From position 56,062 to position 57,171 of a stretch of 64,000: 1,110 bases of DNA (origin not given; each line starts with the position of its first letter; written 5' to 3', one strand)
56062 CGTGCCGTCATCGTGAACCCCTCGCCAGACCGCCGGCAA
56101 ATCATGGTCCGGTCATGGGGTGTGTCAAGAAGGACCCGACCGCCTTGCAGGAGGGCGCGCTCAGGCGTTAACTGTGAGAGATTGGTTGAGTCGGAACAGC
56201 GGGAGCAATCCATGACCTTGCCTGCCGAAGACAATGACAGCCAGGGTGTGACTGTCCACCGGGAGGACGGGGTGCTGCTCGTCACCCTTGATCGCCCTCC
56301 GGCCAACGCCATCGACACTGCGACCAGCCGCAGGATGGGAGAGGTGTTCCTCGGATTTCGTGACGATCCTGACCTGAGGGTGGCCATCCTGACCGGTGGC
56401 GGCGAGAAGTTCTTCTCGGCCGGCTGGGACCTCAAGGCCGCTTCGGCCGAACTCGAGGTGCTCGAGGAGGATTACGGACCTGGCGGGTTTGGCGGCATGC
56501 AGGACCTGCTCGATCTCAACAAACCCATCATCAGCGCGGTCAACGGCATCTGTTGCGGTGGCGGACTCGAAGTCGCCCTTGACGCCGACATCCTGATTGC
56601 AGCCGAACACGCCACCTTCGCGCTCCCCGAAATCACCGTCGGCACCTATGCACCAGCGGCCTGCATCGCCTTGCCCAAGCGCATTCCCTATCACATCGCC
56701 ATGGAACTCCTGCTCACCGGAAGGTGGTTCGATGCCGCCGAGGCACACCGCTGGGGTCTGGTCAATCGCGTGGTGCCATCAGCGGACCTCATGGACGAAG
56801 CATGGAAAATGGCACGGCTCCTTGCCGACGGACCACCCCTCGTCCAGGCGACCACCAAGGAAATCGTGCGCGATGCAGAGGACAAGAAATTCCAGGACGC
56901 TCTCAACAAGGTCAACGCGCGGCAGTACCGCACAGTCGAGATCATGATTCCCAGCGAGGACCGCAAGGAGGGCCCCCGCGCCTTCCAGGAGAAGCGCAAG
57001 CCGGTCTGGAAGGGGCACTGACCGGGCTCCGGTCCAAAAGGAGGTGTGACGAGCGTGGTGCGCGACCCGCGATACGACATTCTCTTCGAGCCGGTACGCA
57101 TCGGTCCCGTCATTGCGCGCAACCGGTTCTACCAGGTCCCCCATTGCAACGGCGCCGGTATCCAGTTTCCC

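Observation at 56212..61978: CaiD-like hydratase, TMADH-family flavoprotein, PhyH dioxygenase, proline iminopeptidase and SDR in one co-directional block: candidate novel quaternary-amine/N-methyl-amino-acid catabolic operon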

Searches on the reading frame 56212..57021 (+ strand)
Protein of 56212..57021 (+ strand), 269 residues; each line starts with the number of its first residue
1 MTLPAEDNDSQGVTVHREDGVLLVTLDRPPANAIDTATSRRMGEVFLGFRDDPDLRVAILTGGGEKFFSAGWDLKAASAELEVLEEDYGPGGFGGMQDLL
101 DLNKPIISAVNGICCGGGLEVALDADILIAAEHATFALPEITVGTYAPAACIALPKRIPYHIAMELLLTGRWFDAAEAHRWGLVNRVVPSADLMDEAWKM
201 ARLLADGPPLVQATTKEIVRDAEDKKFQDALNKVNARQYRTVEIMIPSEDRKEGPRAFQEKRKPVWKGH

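Call 4: search_protein_families(library=pfam, proteins=[window:56212-57021:+])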
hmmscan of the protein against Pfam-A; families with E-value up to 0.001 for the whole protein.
window:56212-57021:+ (269 aa): 2 families
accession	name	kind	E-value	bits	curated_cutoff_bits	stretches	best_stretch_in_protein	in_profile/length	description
PF00378.25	ECH_1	-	5.8e-65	219.5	27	1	17-268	2-250/251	Enoyl-CoA hydratase/isomerase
PF16113.10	ECH_2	-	2.6e-28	100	27.2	1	23-225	3-209/335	Enoyl-CoA hydratase/isomerase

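Call 5: search_protein_families(library=ncbifam, proteins=[window:56212-57021:+])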
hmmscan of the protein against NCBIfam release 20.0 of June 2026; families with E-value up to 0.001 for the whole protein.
window:56212-57021:+ (269 aa): 73 families (the best 25 are shown)
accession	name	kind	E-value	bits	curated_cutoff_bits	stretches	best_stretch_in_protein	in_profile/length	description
NF002936.2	PRK03580.1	equivalog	1e-87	293.8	500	1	10-269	2-261/261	crotonobetainyl-CoA hydratase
NF051848.1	EnCoAHydtEchA19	equivalog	1.1e-63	215.1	400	1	13-268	2-257/258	enoyl-CoA hydratase EchA19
NF006100.0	PRK08252.1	subfamily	1.8e-63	214.5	282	1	11-268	3-253/254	crotonase/enoyl-CoA hydratase family protein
NF042430.2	EnCoAhydt_DpgD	equivalog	9.1e-57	192.4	400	1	16-268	2-257/258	enoyl-CoA-hydratase DpgD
NF005864.0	PRK07799.1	equivalog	4.4e-51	173.6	316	1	9-268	6-265/266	crotonase/enoyl-CoA hydratase family protein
NF005073.0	PRK06495.1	subfamily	3.1e-46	157.8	296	1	13-268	6-256/257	enoyl-CoA hydratase/isomerase family protein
NF004781.0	PRK06127.1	subfamily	2e-45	155.6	291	1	10-269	10-269/269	enoyl-CoA hydratase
NF006007.0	PRK08138.1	subfamily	2e-45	155.2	355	1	15-268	12-260/261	enoyl-CoA hydratase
NF004840.0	PRK06190.1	equivalog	2.7e-45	155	253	1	12-240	5-234/260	enoyl-CoA hydratase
NF004517.0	PRK05862.1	equivalog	3.2e-44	151.4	396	1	12-267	5-255/257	enoyl-CoA hydratase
NF005803.0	PRK07658.1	equivalog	1.8e-43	148.8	313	1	13-268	4-256/257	enoyl-CoA hydratase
NF005802.0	PRK07657.1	equivalog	3.8e-43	147.9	363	1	17-268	10-259/260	enoyl-CoA hydratase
NF005126.0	PRK06563.1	subfamily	6.2e-43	147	261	1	8-268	4-262/263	crotonase/enoyl-CoA hydratase family protein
NF006566.0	PRK09076.1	subfamily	1.2e-42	146.3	286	1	11-267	5-258/260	enoyl-CoA hydratase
NF007239.0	PRK09674.1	equivalog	3e-41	141.6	371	1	12-268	5-256/257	2,3-dehydroadipyl-CoA hydratase PaaF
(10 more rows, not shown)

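Call 7: search_solved_structures(query=window:56212-57021:+, show_alignments=1)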
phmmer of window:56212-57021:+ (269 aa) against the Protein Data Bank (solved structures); distinct sequences matched with E-value up to 0.001: 213 (the best 60 are shown).
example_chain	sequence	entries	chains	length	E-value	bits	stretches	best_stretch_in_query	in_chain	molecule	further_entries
3r9t_A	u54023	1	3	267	2.1e-49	171.6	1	5-268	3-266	EchA1_1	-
3r9s_A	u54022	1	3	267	2.9e-49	171.1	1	5-268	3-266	Carnitinyl-CoA dehydratase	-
3r0o_A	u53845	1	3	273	7.9e-49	169.7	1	11-268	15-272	Carnitinyl-CoA dehydratase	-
3trr_A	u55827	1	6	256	8.7e-44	153.2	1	12-268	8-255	Probable enoyl-CoA hydratase/isomerase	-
6ldz_A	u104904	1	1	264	1.2e-40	142.9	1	9-268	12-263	Probable enoyl-CoA hydratase EchA1 (Enoyl hydrase) (Unsaturated acyl-CoA hydratase) (Croto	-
5kjp_A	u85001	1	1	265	1.2e-40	142.8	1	9-268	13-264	Enoyl-CoA hydratase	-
6wyi_A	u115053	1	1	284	8e-39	136.9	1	14-266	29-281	EchA19, enoyl-CoA hydratase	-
4f47_A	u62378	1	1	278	1e-38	136.6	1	4-266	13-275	Enoyl-CoA hydratase EchA19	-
3qxi_A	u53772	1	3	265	2.3e-38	135.4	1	11-268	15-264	Enoyl-CoA hydratase EchA1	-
9qwv_A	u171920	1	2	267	6.6e-38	133.9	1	17-267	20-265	Enoyl-CoA hydratase, mitochondrial, putative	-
4jwv_A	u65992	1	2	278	3.2e-37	131.7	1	19-268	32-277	Short chain enoyl-CoA hydratase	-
7oeq_A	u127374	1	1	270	2e-36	129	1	20-267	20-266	Mevalonyl-coenzyme A hydratase sidH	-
5zai_A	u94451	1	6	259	1.7e-35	126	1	14-268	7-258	3-hydroxypropionyl-coenzyme A dehydratase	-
3rsi_A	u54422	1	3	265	2.6e-35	125.4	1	12-267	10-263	Putative enoyl-CoA hydratase/isomerase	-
3q0j_A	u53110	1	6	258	9.9e-35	123.5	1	13-265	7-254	enoyl-CoA hydratase echA8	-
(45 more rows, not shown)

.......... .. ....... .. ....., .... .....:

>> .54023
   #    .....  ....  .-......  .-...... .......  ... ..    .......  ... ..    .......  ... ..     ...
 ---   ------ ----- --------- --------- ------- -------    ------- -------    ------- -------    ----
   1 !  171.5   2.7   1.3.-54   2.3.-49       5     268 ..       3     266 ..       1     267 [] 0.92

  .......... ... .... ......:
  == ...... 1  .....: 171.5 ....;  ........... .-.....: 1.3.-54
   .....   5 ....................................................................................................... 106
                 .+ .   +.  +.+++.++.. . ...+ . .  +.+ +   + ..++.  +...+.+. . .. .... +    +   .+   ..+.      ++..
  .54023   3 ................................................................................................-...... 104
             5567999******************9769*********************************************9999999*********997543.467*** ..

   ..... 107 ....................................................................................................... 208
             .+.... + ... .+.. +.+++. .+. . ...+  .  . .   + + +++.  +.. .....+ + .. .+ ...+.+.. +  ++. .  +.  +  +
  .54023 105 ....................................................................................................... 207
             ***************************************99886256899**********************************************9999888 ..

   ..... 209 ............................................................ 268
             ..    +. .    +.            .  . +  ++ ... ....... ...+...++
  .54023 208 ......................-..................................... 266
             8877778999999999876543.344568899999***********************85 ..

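Call 27: find_related_loci(query=window:56212-57021:+, collection=metagenome_contigs, flank=10000)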
Query window:56212-57021:+ (269 aa) in metagenome_contigs; peptide patterns used: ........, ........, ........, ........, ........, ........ (x = any residue, [..] = any of these).
600 stretches matched a pattern (row limit reached: there are more); 567 encode a relative of the query (tblastn E <= 1e-3); the best 80 are kept; 80 distinct loci.
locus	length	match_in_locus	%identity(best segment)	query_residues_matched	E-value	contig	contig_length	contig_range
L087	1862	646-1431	79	7-268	9e-151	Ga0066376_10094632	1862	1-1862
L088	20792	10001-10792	68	5-269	9e-118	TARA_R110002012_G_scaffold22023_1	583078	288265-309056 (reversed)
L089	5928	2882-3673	68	5-269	7e-118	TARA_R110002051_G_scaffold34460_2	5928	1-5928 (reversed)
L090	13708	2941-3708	72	13-269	1e-113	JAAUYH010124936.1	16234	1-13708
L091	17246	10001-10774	68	10-268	1e-112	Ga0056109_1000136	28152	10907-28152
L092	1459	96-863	71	13-269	7e-121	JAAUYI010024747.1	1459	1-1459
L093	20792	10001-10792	69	5-269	2e-111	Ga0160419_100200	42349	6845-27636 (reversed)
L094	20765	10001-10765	65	13-268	7e-111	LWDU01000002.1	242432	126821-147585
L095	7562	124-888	65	13-268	1e-110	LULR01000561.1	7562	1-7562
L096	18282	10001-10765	65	13-268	1e-110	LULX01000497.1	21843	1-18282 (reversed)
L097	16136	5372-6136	65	13-268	1e-110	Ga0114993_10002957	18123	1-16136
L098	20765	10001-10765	65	13-268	9e-111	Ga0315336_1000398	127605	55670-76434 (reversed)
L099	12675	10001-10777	67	10-269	8e-111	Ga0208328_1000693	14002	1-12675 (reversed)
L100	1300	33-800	70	13-269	4e-120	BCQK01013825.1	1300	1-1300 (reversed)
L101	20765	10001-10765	70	13-268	3e-110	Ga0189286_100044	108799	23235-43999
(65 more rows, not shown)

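Call 36: search_dna_similar(query=window:56212-57021:+, collection=plasmids, mode=protein, max_rows=15)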
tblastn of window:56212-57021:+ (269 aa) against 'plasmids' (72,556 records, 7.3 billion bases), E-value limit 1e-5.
Records with a match: 2048; places in all: 5382; records where one place covers at least 80% of the query: 1759.
Best place of each record, by identity: 60-80% 156; <60% 1892.
By first word of the organism name: Rhizobium 297; Sinorhizobium 166; Pseudosulfitobacter 151; Ralstonia 137; Rhodococcus 87; Streptomyces 78; Phaeobacter 70; Bacillus 46; Agrobacterium 45; Sulfitobacter 41; and 237 more.
By predicted mobility (MOB-suite, as given by PLSDB): non-mobilizable 1243; conjugative 430; mobilizable 375.
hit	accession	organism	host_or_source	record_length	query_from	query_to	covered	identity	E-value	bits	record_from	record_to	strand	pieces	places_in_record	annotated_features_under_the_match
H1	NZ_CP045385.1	Ruegeria sp. THAF33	pure culture,Surface of a polyethylene ...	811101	9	269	97%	69.0%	2e-107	348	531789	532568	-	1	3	carnitinyl-CoA dehydratase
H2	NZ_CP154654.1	Alloyangia pacifica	-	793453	6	269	98%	67.8%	9e-102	332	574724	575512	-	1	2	carnitinyl-CoA dehydratase | acetate--CoA ligase family protein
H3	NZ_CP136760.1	Palleronia sp. LCG004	cell culture,Intertidal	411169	10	269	97%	68.8%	7e-103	335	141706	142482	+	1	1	carnitinyl-CoA dehydratase | acetate--CoA ligase family protein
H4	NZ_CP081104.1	Ruegeria conchae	-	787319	9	268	97%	68.5%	2e-106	345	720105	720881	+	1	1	carnitinyl-CoA dehydratase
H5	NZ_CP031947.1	Ruegeria sp. AD91A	-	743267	9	269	97%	68.2%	7e-106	343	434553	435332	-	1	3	carnitinyl-CoA dehydratase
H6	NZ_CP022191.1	Alloyangia pacifica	cell culture,oil-contaminated sediment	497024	6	269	98%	67.4%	1e-101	331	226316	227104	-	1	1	carnitinyl-CoA dehydratase | acetate--CoA ligase family protein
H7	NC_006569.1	Ruegeria pomeroyi DSS-3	-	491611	13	269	96%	68.9%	8e-104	337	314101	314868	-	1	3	carnitinyl-CoA dehydratase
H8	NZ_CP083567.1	Sulfitobacter sp. W027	-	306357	7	269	98%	66.5%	3e-104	338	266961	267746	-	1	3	carnitinyl-CoA dehydratase | acetate--CoA ligase family protein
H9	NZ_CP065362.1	Ruegeria sp. SCSIO 43209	Galaxea fascicularis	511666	13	269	96%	67.7%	2e-104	339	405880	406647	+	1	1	carnitinyl-CoA dehydratase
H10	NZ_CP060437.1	Pseudooceanicola algae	whole organism,marine macroalga Fucus ...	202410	10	269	97%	66.5%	6e-108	349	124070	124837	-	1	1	carnitinyl-CoA dehydratase | acetate--CoA ligase family protein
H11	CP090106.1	Sinorhizobium meliloti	Medicago,Cell culture,Plant nodule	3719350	13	269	96%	66.9%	3e-103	336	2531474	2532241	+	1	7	caiD: crotonobetainyl-CoA hydratase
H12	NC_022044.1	Paracoccus aminophilus JCM 7686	-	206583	21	269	93%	69.1%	2e-96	316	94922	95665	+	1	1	carnitinyl-CoA dehydratase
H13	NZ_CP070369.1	Paracoccus methylovorus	whole organism,grassland soil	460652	21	269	93%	68.7%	8e-104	337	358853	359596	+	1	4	carnitinyl-CoA dehydratase | GlxA family transcriptional regulator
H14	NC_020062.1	Rhizobium tropici CIAT 899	Phaseolus vulgaris root nodule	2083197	13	269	96%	66.5%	4e-103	335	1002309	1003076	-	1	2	record has no annotation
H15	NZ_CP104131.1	Sinorhizobium sp. K101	Phaseolus vulgaris,cell ...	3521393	13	269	96%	66.5%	1e-102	334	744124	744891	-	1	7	none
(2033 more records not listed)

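Call 38: get_annotated_region(hit=H11, flank=8000)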
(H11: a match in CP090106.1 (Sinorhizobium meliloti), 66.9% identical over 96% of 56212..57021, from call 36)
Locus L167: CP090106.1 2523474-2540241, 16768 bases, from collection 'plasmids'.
description: Sinorhizobium meliloti strain Ak57 plasmid pSymB, complete sequence
organism: Sinorhizobium meliloti (NCBI taxid 382)
taxonomy: Bacteria; Pseudomonadota; Alphaproteobacteria; Hyphomicrobiales; Rhizobiaceae; Sinorhizobium; Sinorhizobium meliloti
host: -; source: Medicago,Cell culture,Plant nodule; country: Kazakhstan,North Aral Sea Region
typing (MOB-suite, as given by PLSDB): non-mobilizable
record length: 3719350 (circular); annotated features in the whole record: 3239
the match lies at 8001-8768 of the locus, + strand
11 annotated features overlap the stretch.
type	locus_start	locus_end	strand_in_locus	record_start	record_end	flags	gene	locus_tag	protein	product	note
CDS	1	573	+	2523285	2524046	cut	-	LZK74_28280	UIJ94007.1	SDR family oxidoreductase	-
CDS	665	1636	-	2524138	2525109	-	-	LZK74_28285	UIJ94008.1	GlxA family transcriptional regulator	-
CDS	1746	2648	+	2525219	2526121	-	-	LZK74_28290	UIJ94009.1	3-keto-5-aminohexanoate cleavage protein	-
CDS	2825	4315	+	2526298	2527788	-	-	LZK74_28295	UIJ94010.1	carnitine 3-dehydrogenase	-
CDS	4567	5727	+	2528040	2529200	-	-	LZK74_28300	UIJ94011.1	acyl-CoA dehydrogenase family protein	-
CDS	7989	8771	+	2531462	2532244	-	caiD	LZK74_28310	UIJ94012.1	crotonobetainyl-CoA hydratase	-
CDS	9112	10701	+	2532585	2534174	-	-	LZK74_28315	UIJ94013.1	ABC transporter substrate-binding protein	-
CDS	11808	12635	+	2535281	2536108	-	-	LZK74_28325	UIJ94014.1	ABC transporter permease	-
CDS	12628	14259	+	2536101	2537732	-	-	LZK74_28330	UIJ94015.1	ABC transporter ATP-binding protein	-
CDS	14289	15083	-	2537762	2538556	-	-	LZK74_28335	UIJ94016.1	helix-turn-helix domain-containing protein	-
CDS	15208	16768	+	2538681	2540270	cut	-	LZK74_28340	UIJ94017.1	ABC transporter substrate-binding protein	-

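Call 39: get_annotated_region(hit=H7, flank=8000)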
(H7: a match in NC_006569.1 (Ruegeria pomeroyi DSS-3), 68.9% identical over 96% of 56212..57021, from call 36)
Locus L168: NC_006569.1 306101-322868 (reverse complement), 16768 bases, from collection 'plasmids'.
description: Ruegeria pomeroyi DSS-3 megaplasmid, complete sequence
organism: Ruegeria pomeroyi DSS-3 (NCBI taxid 246200)
taxonomy: Bacteria; Pseudomonadota; Alphaproteobacteria; Rhodobacterales; Roseobacteraceae; Ruegeria; Ruegeria pomeroyi; Ruegeria pomeroyi DSS-3
host: -; source: -; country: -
typing (MOB-suite, as given by PLSDB): non-mobilizable; replicon rep_cluster_95
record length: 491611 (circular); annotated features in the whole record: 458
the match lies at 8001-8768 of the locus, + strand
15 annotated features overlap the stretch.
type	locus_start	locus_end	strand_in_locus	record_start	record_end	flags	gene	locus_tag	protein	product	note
CDS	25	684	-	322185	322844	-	-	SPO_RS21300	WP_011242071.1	phosphatidylserine decarboxylase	-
CDS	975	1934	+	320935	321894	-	-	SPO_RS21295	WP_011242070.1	aminotransferase class IV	-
CDS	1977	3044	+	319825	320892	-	-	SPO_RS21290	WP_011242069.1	helix-turn-helix domain-containing protein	-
CDS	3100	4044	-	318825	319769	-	-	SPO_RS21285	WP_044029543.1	GlxA family transcriptional regulator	-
CDS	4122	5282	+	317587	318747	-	-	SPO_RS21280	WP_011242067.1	acyl-CoA dehydrogenase family protein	-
CDS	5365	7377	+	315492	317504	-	-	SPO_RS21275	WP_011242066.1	acetate--CoA ligase family protein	-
CDS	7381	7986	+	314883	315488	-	-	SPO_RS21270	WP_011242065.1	DJ-1/PfpI family protein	-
CDS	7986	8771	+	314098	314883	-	-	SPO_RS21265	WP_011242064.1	carnitinyl-CoA dehydratase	-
CDS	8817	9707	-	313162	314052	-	-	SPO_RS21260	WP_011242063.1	LysR substrate-binding domain-containing protein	-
CDS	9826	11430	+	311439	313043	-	-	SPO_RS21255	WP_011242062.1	GMC family oxidoreductase N-terminal domain-containing protein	-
CDS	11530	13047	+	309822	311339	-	-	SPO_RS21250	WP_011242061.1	malonyl-CoA synthase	-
CDS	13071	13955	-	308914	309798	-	-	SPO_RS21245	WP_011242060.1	LysR family transcriptional regulator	GO:0006355 - regulation of DNA-templated transcription [Evidence IEA]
CDS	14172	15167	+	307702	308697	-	dctP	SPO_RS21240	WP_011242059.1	TRAP transporter substrate-binding protein DctP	GO:0055085 - transmembrane transport [Evidence IEA]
CDS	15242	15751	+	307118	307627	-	-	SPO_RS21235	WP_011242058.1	TRAP transporter small permease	GO:0015740 - C4-dicarboxylate transport [Evidence IEA]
CDS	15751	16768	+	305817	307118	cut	-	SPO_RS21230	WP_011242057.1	TRAP transporter large permease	GO:0008643 - carbohydrate transport [Evidence IEA]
